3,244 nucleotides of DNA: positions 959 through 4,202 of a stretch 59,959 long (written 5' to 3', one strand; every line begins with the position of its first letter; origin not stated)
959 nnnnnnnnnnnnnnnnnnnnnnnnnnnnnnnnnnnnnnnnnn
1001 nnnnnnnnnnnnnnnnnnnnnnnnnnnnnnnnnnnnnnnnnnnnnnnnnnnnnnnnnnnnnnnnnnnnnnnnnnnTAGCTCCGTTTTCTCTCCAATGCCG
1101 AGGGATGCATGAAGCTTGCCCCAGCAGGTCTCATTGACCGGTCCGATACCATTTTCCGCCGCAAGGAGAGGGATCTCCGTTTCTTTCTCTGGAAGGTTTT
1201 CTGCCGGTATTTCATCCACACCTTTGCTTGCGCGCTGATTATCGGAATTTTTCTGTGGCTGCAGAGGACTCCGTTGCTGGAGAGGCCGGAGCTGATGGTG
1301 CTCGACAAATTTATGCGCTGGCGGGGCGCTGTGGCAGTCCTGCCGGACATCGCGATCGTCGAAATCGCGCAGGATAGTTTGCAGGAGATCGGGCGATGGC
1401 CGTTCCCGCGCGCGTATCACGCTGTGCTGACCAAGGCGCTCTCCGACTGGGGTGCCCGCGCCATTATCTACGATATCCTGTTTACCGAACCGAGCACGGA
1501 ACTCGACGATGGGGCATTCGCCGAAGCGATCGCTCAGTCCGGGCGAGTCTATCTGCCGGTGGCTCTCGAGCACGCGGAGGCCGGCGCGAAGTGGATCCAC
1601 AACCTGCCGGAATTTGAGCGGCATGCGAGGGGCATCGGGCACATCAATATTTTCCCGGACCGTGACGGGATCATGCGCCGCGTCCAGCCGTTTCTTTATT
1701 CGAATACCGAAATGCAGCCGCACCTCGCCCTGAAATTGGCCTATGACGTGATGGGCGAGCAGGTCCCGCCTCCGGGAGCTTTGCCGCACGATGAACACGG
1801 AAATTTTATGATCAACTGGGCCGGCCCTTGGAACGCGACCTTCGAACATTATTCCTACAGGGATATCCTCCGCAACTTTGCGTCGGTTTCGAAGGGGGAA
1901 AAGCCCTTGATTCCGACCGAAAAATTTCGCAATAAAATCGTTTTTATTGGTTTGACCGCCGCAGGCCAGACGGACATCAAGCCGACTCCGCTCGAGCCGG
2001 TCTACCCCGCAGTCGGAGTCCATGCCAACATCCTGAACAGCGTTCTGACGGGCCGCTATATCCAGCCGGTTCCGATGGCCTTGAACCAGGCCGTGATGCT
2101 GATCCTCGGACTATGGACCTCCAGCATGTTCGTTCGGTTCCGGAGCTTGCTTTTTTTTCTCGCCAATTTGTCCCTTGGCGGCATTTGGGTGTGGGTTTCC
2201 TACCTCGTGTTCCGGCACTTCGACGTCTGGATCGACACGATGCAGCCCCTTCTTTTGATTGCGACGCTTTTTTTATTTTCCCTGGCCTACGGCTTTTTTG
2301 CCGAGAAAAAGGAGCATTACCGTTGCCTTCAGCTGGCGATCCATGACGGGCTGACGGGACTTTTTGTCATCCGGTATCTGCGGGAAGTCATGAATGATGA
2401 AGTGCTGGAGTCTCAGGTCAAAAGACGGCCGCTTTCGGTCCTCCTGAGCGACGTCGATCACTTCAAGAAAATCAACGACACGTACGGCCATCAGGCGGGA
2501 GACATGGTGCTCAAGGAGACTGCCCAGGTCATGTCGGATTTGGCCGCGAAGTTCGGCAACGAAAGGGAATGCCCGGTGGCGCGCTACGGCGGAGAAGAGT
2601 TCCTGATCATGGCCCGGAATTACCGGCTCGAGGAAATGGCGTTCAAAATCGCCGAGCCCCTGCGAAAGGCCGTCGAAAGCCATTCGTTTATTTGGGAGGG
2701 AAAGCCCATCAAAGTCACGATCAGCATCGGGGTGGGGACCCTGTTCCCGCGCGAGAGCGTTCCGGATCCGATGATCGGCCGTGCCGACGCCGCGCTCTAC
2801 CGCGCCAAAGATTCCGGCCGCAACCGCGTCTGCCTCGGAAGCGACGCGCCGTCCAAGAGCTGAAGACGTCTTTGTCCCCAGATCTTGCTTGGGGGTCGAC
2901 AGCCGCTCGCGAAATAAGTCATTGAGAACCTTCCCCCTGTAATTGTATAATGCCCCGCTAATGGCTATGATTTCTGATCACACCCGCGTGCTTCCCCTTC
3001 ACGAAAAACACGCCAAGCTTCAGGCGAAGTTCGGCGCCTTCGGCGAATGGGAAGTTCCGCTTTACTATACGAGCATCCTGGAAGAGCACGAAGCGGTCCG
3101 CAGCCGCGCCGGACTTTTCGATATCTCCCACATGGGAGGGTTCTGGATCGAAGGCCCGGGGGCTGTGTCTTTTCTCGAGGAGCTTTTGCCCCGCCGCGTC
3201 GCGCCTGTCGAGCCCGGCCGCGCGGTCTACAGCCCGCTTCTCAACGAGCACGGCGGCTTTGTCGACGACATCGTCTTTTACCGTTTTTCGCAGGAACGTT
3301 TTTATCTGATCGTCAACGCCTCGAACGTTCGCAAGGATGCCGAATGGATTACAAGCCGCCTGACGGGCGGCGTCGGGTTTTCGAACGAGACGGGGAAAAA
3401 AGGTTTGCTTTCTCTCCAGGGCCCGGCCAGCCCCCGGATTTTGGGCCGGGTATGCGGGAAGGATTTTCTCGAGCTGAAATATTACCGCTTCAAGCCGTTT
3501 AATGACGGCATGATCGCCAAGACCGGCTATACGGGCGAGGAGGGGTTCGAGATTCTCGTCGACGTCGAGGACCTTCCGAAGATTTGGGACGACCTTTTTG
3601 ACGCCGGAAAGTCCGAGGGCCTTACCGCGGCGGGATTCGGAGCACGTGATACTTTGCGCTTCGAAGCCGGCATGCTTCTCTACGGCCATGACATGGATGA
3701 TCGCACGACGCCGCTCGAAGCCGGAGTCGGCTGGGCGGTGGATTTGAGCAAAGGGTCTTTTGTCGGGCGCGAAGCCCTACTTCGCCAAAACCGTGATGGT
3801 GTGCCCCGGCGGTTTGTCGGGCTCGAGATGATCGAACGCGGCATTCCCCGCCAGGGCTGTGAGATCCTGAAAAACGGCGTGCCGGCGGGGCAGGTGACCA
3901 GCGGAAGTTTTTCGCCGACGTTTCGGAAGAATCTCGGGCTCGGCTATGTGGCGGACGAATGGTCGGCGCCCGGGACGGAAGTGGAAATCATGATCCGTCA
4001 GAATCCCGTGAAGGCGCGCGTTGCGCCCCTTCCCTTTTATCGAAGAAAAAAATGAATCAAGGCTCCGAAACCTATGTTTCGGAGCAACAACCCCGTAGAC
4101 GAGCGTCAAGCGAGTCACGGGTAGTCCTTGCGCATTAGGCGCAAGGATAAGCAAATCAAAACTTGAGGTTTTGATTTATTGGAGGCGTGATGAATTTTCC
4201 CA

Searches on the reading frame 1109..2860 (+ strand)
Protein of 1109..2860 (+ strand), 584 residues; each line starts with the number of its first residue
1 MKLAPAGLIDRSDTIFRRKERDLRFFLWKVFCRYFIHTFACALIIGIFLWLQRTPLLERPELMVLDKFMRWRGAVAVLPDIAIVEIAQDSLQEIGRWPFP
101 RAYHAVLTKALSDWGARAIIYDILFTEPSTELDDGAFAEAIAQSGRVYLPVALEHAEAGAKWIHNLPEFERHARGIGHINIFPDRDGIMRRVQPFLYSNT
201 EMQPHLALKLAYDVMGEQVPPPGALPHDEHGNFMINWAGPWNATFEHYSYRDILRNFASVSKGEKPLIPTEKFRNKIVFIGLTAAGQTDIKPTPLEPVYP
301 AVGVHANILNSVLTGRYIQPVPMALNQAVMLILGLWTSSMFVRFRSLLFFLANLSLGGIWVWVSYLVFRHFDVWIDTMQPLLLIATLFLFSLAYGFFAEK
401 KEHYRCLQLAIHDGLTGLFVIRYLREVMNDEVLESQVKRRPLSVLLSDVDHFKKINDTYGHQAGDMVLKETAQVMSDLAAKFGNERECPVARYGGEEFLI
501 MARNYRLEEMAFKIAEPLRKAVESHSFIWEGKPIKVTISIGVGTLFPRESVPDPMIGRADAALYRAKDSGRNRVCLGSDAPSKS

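Call 36: search_protein_families(library=pfam, proteins=[window:1109-2860:+], max_evalue=0.001)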
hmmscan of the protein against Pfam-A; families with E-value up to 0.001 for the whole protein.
window:1109-2860:+ (584 aa): 3 families
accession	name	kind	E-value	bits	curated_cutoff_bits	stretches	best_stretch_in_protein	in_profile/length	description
PF05226.16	CHASE2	-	7e-58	196.6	26.3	1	47-333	6-250/257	CHASE2 domain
PF00990.26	GGDEF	-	1.3e-33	116.5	23.8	1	410-573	1-161/161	Diguanylate cyclase, GGDEF domain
PF22335.1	Cas10-Cmr2_palm2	-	0.00057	20.5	27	1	443-575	3-133/133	Cas10/Cmr2, second palm domain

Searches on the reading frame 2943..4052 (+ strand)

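Call 36: search_protein_families(library=pfam, proteins=[window:2943-4052:+], max_evalue=0.001)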
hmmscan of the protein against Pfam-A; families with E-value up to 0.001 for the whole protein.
window:2943-4052:+ (370 aa): 2 families
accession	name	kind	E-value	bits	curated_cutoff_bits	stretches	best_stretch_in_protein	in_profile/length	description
PF01571.26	GCV_T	-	3.7e-83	279.1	25.6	1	19-265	1-255/255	Aminomethyltransferase folate-binding domain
PF08669.17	GCV_T_C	-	2.1e-24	85.7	25.9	1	289-366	1-79/80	Glycine cleavage T-protein C-terminal barrel domain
